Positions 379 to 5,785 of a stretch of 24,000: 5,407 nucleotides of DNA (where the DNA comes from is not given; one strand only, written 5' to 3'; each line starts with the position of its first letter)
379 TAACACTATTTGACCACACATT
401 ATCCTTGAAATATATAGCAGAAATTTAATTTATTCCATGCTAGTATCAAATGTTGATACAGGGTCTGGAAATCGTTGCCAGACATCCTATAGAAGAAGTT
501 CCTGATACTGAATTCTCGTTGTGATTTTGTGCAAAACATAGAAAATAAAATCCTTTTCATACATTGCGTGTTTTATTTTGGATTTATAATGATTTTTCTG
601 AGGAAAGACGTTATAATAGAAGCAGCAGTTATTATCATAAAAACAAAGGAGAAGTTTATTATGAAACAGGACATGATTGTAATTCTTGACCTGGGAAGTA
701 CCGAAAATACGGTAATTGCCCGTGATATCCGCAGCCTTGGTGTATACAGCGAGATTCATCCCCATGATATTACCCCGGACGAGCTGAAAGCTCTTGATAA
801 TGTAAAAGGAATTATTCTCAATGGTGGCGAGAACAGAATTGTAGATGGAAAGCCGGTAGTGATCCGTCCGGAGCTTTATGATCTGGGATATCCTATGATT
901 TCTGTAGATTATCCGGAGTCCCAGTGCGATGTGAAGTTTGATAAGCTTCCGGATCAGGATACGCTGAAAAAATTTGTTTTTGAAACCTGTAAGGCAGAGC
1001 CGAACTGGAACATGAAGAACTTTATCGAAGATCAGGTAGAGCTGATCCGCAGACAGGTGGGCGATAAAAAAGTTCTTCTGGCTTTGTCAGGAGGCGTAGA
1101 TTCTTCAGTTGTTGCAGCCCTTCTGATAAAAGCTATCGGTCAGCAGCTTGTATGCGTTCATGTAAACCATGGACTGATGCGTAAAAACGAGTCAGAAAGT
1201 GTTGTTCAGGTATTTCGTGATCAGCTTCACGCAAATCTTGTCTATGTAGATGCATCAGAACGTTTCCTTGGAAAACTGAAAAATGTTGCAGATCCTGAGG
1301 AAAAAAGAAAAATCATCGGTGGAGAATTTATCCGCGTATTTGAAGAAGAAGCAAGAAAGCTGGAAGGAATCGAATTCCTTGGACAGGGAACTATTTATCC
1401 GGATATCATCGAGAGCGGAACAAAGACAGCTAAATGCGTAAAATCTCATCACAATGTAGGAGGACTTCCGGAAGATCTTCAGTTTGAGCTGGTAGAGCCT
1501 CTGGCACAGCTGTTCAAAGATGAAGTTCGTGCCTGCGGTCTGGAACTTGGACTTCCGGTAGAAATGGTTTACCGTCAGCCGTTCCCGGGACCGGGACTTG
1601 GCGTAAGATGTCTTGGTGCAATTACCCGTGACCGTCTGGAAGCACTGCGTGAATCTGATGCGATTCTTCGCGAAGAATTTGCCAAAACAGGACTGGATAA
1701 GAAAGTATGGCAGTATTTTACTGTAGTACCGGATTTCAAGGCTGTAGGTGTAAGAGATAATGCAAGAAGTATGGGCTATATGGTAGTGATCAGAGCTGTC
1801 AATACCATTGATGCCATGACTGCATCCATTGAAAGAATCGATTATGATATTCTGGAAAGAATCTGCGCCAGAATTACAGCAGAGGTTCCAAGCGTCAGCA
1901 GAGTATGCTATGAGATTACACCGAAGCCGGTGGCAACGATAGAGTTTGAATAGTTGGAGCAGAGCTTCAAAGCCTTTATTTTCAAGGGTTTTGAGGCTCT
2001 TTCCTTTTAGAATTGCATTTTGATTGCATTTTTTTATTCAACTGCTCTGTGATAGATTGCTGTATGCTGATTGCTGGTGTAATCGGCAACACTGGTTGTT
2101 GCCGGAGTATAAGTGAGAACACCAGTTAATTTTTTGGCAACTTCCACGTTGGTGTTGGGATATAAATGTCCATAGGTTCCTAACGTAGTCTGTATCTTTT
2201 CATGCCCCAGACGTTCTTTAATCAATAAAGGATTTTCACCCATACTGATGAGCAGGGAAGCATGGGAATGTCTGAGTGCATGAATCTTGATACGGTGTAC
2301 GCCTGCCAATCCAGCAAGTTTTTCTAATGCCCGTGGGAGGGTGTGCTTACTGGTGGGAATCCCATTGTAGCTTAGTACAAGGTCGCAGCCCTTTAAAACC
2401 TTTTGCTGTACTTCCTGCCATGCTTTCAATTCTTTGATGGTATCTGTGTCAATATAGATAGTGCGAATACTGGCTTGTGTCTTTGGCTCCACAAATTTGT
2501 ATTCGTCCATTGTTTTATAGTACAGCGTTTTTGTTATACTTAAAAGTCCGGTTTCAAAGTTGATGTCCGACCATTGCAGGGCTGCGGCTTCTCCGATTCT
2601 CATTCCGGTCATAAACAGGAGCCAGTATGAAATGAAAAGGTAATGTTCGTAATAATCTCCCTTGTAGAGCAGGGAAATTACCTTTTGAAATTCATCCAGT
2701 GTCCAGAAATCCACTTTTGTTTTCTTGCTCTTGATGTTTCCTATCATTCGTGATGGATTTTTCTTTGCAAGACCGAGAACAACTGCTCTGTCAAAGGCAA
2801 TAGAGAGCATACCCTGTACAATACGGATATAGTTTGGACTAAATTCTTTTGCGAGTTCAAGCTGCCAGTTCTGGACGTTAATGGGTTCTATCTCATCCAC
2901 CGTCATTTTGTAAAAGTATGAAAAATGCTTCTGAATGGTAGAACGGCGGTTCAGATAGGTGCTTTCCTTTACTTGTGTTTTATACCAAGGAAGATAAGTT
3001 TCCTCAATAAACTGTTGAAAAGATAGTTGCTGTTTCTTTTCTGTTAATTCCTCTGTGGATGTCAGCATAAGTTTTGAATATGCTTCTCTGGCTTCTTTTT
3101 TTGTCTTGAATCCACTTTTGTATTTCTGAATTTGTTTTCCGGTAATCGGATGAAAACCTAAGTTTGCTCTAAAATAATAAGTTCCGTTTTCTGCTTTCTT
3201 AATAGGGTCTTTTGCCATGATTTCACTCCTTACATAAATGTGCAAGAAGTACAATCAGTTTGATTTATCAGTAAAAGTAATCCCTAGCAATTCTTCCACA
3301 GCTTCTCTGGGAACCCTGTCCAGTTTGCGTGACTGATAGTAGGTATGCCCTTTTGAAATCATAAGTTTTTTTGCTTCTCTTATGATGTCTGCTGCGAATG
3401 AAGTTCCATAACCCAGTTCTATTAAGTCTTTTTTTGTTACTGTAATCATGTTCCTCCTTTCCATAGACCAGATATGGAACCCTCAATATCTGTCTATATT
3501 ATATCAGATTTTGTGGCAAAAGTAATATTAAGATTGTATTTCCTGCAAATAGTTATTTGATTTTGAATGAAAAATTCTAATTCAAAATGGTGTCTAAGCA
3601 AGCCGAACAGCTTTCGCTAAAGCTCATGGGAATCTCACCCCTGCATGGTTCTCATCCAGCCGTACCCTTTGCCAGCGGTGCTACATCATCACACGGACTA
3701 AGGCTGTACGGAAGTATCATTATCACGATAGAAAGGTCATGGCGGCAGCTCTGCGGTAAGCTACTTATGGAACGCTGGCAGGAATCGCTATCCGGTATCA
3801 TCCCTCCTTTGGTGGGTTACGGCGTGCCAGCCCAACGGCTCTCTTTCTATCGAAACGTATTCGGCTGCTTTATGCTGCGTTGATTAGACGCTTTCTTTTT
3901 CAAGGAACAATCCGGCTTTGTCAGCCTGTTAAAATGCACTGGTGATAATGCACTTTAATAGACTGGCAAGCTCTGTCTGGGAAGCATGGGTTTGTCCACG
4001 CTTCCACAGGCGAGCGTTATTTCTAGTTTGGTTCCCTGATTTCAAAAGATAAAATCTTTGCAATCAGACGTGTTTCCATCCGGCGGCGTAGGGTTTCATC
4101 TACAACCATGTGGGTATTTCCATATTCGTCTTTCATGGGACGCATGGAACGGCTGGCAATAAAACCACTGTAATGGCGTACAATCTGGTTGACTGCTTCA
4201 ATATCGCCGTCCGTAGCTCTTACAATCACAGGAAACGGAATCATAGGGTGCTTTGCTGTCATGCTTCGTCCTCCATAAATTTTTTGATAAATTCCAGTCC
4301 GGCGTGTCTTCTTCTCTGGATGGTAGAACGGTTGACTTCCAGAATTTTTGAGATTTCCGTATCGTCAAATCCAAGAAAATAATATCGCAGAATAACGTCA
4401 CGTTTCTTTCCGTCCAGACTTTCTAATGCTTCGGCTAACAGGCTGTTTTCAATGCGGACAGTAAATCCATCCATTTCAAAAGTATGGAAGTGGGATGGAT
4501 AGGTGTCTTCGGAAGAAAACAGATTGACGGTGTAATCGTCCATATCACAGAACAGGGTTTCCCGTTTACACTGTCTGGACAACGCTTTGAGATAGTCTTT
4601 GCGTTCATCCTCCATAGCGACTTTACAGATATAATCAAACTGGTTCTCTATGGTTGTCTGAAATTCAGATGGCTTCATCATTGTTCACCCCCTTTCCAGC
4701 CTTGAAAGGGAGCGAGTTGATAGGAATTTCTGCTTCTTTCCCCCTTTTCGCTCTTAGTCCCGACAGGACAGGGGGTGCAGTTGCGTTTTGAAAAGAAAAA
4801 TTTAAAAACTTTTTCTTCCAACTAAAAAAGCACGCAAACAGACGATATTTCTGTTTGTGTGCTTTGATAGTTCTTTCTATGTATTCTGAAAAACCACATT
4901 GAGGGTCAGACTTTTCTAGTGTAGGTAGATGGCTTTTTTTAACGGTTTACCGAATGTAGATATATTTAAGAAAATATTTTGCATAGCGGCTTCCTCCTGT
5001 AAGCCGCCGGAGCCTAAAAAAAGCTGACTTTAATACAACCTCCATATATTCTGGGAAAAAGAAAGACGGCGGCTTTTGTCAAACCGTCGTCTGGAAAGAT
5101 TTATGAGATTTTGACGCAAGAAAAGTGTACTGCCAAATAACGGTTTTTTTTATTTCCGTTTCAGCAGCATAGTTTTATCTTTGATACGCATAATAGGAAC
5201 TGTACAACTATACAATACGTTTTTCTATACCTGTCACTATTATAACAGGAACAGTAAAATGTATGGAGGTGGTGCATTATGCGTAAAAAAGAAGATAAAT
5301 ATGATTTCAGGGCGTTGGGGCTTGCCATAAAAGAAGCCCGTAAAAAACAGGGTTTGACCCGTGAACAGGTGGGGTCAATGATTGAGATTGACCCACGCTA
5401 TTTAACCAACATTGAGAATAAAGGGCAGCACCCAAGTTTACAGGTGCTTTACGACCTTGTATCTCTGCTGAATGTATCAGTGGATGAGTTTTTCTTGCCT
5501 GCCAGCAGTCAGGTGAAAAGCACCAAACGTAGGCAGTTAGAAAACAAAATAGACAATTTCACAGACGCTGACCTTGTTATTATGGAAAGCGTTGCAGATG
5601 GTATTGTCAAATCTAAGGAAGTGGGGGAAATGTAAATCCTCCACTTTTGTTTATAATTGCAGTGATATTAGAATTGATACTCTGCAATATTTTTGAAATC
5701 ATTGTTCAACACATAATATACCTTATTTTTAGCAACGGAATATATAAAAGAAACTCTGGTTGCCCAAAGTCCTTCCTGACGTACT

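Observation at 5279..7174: The tet(M) slot is occupied by a TetR-controlled compact Cys-Ntn amidase, a possible ligand-gated trigger for ICE excision and transfer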

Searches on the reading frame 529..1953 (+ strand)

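Call 4: search_protein_families(library=pfam, proteins=[window:529-1953:+], max_evalue=0.01)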
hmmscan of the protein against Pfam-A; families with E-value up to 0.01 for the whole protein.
window:529-1953:+ (474 aa): 9 families
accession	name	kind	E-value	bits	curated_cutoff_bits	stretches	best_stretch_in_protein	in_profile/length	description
PF00958.27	GMP_synt_C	-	1.9e-35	121.2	27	1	382-473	1-92/92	GMP synthase C terminal domain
PF02540.23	NAD_synthase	-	1.4e-08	34.6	21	1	163-226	6-66/242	NAD synthase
PF01171.26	ATP_bind_3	-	1.1e-06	28.9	27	1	181-243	1-67/182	PP-loop family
PF06508.19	QueC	-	1.5e-06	28.3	22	1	182-232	2-51/210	Queuosine biosynthesis protein QueC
PF03054.22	tRNA_Me_trans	-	8.5e-06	26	20.6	1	180-219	1-39/202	tRNA methyl transferase HUP domain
PF00764.25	Arginosuc_synth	-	6.5e-05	23.5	27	1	181-247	1-66/162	Arginosuccinate synthase N-terminal HUP domain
PF00733.27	Asn_synthase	-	6.5e-05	23.2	21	1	174-214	12-52/354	Asparagine synthase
PF02568.20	ThiI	-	0.00011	22.3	20.5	1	180-234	4-57/197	Thiamine biosynthesis protein (ThiI)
PF00117.34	GATase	-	0.00038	20.6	22.8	1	51-123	1-75/190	Glutamine amidotransferase class-I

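Call 5: search_protein_families(library=ncbifam, proteins=[window:529-1953:+], max_evalue=0.01)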
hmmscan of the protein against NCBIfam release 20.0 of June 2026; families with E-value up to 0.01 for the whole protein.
window:529-1953:+ (474 aa): 23 families
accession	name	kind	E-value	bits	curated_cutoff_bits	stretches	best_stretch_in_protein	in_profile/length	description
NF000848.1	PRK00074.1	equivalog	1.3e-162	542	400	2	143-474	177-512/512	glutamine-hydrolyzing GMP synthase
TIGR00884.1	guaA_Cterm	equivalog_domain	1.3e-136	454.9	338.75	1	164-474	1-310/310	glutamine-hydrolyzing GMP synthase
TIGR00888.1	guaA_Nterm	equivalog_domain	1.1e-11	44.5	172.15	1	50-128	1-78/188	glutamine-hydrolyzing GMP synthase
NF010587.0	PRK13980.1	equivalog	1.5e-11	44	255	1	162-228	18-80/267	NAD+ synthase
TIGR00552.1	nadE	equivalog_domain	3.3e-09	36.3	63.65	1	162-241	9-85/251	NAD(+) synthase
NF002048.0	PRK00876.1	subfamily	4.5e-09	35.6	313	1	162-210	23-68/330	NAD(+) synthase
TIGR00268.2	TIGR00268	equivalog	8.8e-09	35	150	1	180-244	14-78/259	ATP-dependent sacrificial sulfur transferase LarE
TIGR02432.1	lysidine_TilS_N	equivalog_domain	1.9e-06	27.9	93.6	1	181-242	1-66/189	tRNA lysidine(34) synthetase TilS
NF001138.1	PRK00143.1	equivalog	4.3e-06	25.9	284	1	181-223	1-42/345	tRNA 2-thiouridine(34) synthase MnmA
NF049949.1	tRNAsynTtuAPyrococ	equivalog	1.1e-05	24.8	450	1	177-243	45-111/292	tRNA-5-methyluridine(54) 2-sulfurtransferase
TIGR00420.1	trmU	equivalog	1.6e-05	24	236.95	1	180-227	1-47/351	tRNA 2-thiouridine(34) synthase MnmA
NF010588.0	PRK13981.1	equivalog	4e-05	22.2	479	1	175-208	281-314/546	NAD+ synthase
NF010367.0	PRK13795.1-2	equivalog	0.00021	19.9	456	1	162-257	223-318/584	hypothetical protein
TIGR01536.1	asn_synth_AEB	equivalog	0.00023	20.3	267.1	1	162-206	237-279/517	asparagine synthase (glutamine-hydrolyzing)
TIGR03104.1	trio_amidotrans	equivalog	0.00027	19.3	570.1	1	168-213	249-294/589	N-acetylglutaminylglutamine amidotransferase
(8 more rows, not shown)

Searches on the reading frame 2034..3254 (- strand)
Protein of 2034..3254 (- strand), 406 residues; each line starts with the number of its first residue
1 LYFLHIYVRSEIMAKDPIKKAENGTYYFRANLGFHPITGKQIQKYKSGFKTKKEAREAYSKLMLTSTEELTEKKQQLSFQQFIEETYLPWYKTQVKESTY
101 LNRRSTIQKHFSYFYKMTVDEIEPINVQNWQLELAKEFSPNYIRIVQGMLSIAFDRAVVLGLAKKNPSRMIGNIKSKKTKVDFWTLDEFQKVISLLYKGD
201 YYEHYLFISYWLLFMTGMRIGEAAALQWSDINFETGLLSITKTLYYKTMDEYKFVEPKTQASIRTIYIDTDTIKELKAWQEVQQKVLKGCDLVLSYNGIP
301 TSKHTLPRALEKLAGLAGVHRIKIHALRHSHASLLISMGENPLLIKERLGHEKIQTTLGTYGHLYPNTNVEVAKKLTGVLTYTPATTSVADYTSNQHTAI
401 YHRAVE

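Call 4: search_protein_families(library=pfam, proteins=[window:2034-3254:-], max_evalue=0.01)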
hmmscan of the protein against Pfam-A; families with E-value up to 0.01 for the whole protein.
window:2034-3254:- (406 aa): 3 families
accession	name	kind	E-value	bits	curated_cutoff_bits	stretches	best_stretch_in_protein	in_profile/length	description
PF00589.27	Phage_integrase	-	1.8e-20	73.9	27.1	1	203-366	23-170/172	Phage integrase family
PF14657.12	Arm-DNA-bind_4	-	2.3e-13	49.9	22.3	1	25-60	1-36/47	Arm DNA-binding domain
PF14659.12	Phage_int_SAM_3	-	9.6e-11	42.2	22.6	1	80-134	3-57/58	Phage integrase, N-terminal SAM-like domain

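Call 5: search_protein_families(library=ncbifam, proteins=[window:2034-3254:-], max_evalue=0.01)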
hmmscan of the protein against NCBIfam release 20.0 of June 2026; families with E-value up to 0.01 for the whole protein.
window:2034-3254:- (406 aa): 10 families
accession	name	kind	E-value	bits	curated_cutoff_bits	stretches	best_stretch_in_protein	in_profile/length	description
NF040815.2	recomb_XerA_Arch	equivalog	1e-20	74.4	220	1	105-358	21-249/263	site-specific tyrosine recombinase/integron integrase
TIGR02224.1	recomb_XerC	equivalog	1.7e-14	53.9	335.15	1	157-364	80-277/295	tyrosine recombinase XerC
TIGR02225.1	recomb_XerD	equivalog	1.8e-13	50.5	329.6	1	97-357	15-268/290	site-specific tyrosine recombinase XerD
TIGR02249.1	integrase_gron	subfamily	8.8e-11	41.7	265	1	303-372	239-308/315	integron integrase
NF001399.0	PRK00283.1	subfamily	1e-09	38.1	279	1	116-364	45-283/300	tyrosine recombinase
NF007370.0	PRK09870.1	subfamily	4.9e-09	36.1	221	1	176-358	5-174/200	tyrosine-type DNA invertase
NF003462.0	PRK05084.1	equivalog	1.1e-07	31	267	1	212-371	203-351/360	tyrosine recombinase XerS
NF011946.0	PRK15417.1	equivalog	2e-06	27.2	435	0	305-378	256-329/337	integron integrase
NF007371.0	PRK09871.1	subfamily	0.00035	20.2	222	1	185-358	8-169/198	tyrosine-type DNA invertase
NF002331.0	PRK01287.1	subfamily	0.0024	16.9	371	0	212-357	170-306/365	site-specific tyrosine recombinase XerC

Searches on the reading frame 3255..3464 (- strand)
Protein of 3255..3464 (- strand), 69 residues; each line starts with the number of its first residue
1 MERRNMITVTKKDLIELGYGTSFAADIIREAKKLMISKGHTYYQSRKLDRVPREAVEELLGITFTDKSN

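Call 4: search_protein_families(library=pfam, proteins=[window:3255-3464:-], max_evalue=0.01)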
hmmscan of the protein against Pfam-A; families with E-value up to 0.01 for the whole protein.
window:3255-3464:- (69 aa): 1 family
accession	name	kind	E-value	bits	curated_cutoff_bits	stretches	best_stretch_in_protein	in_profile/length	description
PF11372.14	DUF3173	-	1e-27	96.2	25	1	8-63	2-57/58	Domain of unknown function (DUF3173)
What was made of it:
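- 3255..3464 (-): DUF3173 protein in the xis position. PF11372, 1e-27 (call 4).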

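Call 5: search_protein_families(library=ncbifam, proteins=[window:3255-3464:-], max_evalue=0.01)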
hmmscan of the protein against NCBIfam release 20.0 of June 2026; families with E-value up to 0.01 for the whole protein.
window:3255-3464:- (69 aa): 0 families

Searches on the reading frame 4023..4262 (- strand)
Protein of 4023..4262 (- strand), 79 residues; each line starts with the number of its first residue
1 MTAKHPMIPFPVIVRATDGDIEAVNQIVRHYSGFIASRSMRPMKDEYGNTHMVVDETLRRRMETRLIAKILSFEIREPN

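Call 4: search_protein_families(library=pfam, proteins=[window:4023-4262:-], max_evalue=0.01)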
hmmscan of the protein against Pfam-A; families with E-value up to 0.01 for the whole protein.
window:4023-4262:- (79 aa): 1 family
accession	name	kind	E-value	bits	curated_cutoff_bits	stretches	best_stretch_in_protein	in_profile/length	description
PF12645.13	HTH_16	-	4e-26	91.4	22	1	10-74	1-65/65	Helix-turn-helix domain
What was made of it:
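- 4023..4262 (-): orf8-like HTH_16 protein. PF12645, 4e-26 (call 4).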

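Call 5: search_protein_families(library=ncbifam, proteins=[window:4023-4262:-], max_evalue=0.01)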
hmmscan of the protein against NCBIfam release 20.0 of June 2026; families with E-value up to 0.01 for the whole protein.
window:4023-4262:- (79 aa): 0 families

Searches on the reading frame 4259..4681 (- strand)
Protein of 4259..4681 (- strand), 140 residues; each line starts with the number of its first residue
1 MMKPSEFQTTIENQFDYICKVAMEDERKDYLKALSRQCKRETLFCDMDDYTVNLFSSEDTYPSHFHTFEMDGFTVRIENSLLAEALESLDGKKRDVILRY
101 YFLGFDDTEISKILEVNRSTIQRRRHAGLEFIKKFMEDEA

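Call 4: search_protein_families(library=pfam, proteins=[window:4259-4681:-], max_evalue=0.01)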
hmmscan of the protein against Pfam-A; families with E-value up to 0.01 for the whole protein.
window:4259-4681:- (140 aa): 5 families
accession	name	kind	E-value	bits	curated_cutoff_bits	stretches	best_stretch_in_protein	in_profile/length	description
PF08281.18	Sigma70_r4_2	-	6.4e-08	32.6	25.7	1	82-130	4-52/54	Sigma-70, region 4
PF04545.22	Sigma70_r4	-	0.00012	22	24.1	1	85-133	1-49/50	Sigma-70, region 4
PF20432.4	Xre-like-HTH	-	0.0004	21.1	25.8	1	77-126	6-45/63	Antitoxin Xre-like helix-turn-helix domain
PF07638.17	Sigma70_ECF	-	0.0014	19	21.1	1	84-126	131-173/185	ECF sigma factor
PF21434.3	TerS_N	-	0.0033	17.8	27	1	94-115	5-26/50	Phage G20C small terminase, N-terminal domain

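Call 5: search_protein_families(library=ncbifam, proteins=[window:4259-4681:-], max_evalue=0.01)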
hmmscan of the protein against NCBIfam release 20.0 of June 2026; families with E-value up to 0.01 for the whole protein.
window:4259-4681:- (140 aa): 28 families (the best 25 are shown)
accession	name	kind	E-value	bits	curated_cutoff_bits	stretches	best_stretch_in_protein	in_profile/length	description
TIGR02937.1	sigma70-ECF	superfamily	4.1e-09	36.3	42.9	1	76-135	105-164/165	sigma-70 family RNA polymerase sigma factor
NF007216.0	PRK09638.1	equivalog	6.9e-08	32.4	194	1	78-139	116-177/180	RNA polymerase sigma factor SigY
NF007227.0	PRK09645.1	subfamily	5e-07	29.8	202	1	70-138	104-172/177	sigma-70 family RNA polymerase sigma factor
NF009174.0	PRK12522.1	equivalog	1.3e-06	28.5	217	1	72-138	103-169/175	RNA polymerase sigma factor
NF006930.0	PRK09415.1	subfamily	1.8e-06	27.9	198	1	76-139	115-178/179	RNA polymerase factor sigma C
NF053879.1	RNAPolSigSigVBac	equivalog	2.1e-06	27.5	190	1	78-139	97-158/160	RNA polymerase sigma factor SigV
NF009195.0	PRK12543.1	subfamily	2.3e-06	27.2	197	1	73-137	115-179/192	RNA polymerase sigma factor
NF008891.0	PRK11924.1-5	subfamily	5e-06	26.7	259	1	16-136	43-163/171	RNA polymerase sigma factor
TIGR02985.1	Sig70_bacteroi1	subfamily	4.5e-05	23.7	126.4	1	68-135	94-161/162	RNA polymerase sigma-70 factor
NF009170.0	PRK12517.1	subfamily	6.3e-05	22.5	197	1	76-138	116-178/188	RNA polymerase sigma factor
NF007228.0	PRK09646.1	subfamily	6.7e-05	22.6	226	1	73-137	127-191/194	ECF RNA polymerase sigma factor SigK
NF007223.0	PRK09641.1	equivalog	8.4e-05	22.5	209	1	79-138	127-186/187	RNA polymerase sigma factor SigW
TIGR02984.1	Sig-70_plancto1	subfamily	9.1e-05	22.1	183.75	1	79-136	131-188/189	RNA polymerase sigma-70 factor, Planctomycetaceae-specific subfamily 1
TIGR02948.1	SigW_bacill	equivalog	0.00013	22.1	243.1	1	80-137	128-185/187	RNA polymerase sigma factor SigW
NF004572.0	PRK05911.1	equivalog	0.00013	21.4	378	1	79-122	196-239/257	RNA polymerase sigma factor sigma-28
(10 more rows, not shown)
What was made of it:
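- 4259..4681 (-): orf7-like sigma-70 region 4 protein. Pfam and NCBIfam (calls 4, 5).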

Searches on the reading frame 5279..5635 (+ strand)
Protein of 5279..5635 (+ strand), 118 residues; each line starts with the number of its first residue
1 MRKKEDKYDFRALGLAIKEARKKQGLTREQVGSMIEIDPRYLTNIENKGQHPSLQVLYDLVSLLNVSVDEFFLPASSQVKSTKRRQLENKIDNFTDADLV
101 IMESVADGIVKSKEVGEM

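Call 4: search_protein_families(library=pfam, proteins=[window:5279-5635:+], max_evalue=0.01)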
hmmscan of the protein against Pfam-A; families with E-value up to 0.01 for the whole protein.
window:5279-5635:+ (118 aa): 5 families
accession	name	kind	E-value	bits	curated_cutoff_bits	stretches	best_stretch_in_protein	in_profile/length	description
PF18430.7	DBD_HTH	-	2.8e-18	65.8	25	1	80-114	1-35/35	Putative DNA-binding domain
PF01381.28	HTH_3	-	1.2e-14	54.5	23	1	17-71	1-55/55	Helix-turn-helix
PF12844.13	HTH_19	-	2.8e-09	37.2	30.2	1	16-72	3-59/64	Helix-turn-helix domain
PF13560.12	HTH_31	-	2.1e-08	34.8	27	1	12-70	1-60/64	Helix-turn-helix domain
PF13413.12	HTH_25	-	2.6e-05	24.4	24.6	1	18-47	3-32/62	Helix-turn-helix domain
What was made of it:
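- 5279..5635 (+): orf9-like HTH_3 + DBD_HTH regulator, convergent with the amidase. Pfam (call 4).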

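Call 5: search_protein_families(library=ncbifam, proteins=[window:5279-5635:+], max_evalue=0.01)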
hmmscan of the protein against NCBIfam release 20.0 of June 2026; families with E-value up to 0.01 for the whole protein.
window:5279-5635:+ (118 aa): 9 families
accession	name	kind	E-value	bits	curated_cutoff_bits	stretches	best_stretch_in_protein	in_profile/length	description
NF041951.1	phage_RstR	subfamily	2.4e-10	40.7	80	1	16-114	6-104/108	RstR family transcriptional repressor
TIGR03070.1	couple_hipB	subfamily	3.8e-07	30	71.65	1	12-66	2-56/58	type II toxin-antitoxin system Y4mF family antitoxin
NF006015.0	PRK08154.1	subfamily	5.6e-07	29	204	1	7-105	25-121/314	anaerobic benzoate catabolism transcriptional regulator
TIGR00270.2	TIGR00270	equivalog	1.4e-05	24.9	110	1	16-70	79-133/159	multiprotein bridging factor aMBF1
NF041677.1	trans_regClgR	equivalog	0.00012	22.1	170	1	13-90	9-86/113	transcriptional regulator ClgR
NF052239.1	antitox_spr1629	equivalog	0.00012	21.4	335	1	14-81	4-70/377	spr1629 family repressor/antitoxin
NF007408.0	PRK09943.1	equivalog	0.00033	20.2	211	1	12-77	7-72/185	HTH-type transcriptional regulator PuuR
NF007271.0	PRK09726.1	equivalog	0.0013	18.7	79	1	8-68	8-68/88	type II toxin-antitoxin system antitoxin HipB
NF046032.1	TransRegSlrRBacil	equivalog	0.005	16.9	250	1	14-72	3-62/149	HTH-type transcriptional regulator SlrR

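Call 37: find_encoding_contigs(protein=window:5279-5635:+, flank=7000, max_places=10)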
Protein window:5279-5635:+ (118 aa): 23 contigs read that carry it; 10 places shown.
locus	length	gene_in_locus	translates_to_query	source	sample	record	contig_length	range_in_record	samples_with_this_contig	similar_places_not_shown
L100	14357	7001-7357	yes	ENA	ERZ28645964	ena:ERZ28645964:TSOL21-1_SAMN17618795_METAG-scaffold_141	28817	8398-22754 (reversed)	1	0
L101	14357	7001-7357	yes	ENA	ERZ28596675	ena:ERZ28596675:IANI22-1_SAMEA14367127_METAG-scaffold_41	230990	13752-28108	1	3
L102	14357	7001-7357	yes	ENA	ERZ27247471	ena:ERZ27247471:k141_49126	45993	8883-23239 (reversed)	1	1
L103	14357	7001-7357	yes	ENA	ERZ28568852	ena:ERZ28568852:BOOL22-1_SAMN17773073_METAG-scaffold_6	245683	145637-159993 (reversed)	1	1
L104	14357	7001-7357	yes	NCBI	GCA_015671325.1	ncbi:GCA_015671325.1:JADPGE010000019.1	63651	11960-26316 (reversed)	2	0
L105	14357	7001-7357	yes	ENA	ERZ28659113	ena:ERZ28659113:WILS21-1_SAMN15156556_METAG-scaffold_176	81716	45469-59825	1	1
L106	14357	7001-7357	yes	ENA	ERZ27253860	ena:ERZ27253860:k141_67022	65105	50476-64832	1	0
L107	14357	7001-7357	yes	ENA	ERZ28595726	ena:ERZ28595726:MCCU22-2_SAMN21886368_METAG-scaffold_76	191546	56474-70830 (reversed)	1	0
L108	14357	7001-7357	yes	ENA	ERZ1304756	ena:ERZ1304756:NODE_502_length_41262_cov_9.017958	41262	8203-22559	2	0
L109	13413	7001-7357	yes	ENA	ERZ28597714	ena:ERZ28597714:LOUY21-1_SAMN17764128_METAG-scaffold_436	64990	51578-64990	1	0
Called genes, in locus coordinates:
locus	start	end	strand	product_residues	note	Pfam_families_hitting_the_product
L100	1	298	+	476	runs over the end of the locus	PF03389:MobA_MobL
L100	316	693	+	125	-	PF14198:TnpV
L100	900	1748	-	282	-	-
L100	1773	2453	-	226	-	PF00005:ABC_tran, PF13304:AAA_21 (weak)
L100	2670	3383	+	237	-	PF01381:HTH_3, PF12844:HTH_19 (weak), PF13560:HTH_31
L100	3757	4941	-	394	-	PF14657:Arm-DNA-bind_4, PF14659:Phage_int_SAM_3, PF00589:Phage_integrase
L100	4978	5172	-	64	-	PF11372:DUF3173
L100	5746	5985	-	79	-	PF12645:HTH_16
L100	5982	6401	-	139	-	PF08281:Sigma70_r4_2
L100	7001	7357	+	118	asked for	PF13560:HTH_31 (weak), PF12844:HTH_19, PF01381:HTH_3, PF13413:HTH_25 (faint), PF18430:DBD_HTH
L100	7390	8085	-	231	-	-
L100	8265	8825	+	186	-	PF00440:TetR_N (weak), PF13305:TetR_C_33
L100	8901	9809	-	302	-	PF12642:TpcC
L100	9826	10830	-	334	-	PF13702:Lysozyme_like, PF00877:NLPC_P60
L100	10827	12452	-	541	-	PF19590:TrbL_3 (weak)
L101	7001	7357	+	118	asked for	PF13560:HTH_31 (weak), PF12844:HTH_19, PF01381:HTH_3, PF13413:HTH_25 (faint), PF18430:DBD_HTH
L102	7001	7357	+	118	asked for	PF13560:HTH_31 (weak), PF12844:HTH_19, PF01381:HTH_3, PF13413:HTH_25 (faint), PF18430:DBD_HTH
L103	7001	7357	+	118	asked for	PF13560:HTH_31 (weak), PF12844:HTH_19, PF01381:HTH_3, PF13413:HTH_25 (faint), PF18430:DBD_HTH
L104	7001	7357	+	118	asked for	PF13560:HTH_31 (weak), PF12844:HTH_19, PF01381:HTH_3, PF13413:HTH_25 (faint), PF18430:DBD_HTH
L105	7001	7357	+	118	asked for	PF13560:HTH_31 (weak), PF12844:HTH_19, PF01381:HTH_3, PF13413:HTH_25 (faint), PF18430:DBD_HTH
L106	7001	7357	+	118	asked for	PF13560:HTH_31 (weak), PF12844:HTH_19, PF01381:HTH_3, PF13413:HTH_25 (faint), PF18430:DBD_HTH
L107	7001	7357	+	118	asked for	PF13560:HTH_31 (weak), PF12844:HTH_19, PF01381:HTH_3, PF13413:HTH_25 (faint), PF18430:DBD_HTH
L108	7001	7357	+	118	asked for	PF13560:HTH_31 (weak), PF12844:HTH_19, PF01381:HTH_3, PF13413:HTH_25 (faint), PF18430:DBD_HTH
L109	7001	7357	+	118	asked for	PF13560:HTH_31 (weak), PF12844:HTH_19, PF01381:HTH_3, PF13413:HTH_25 (faint), PF18430:DBD_HTH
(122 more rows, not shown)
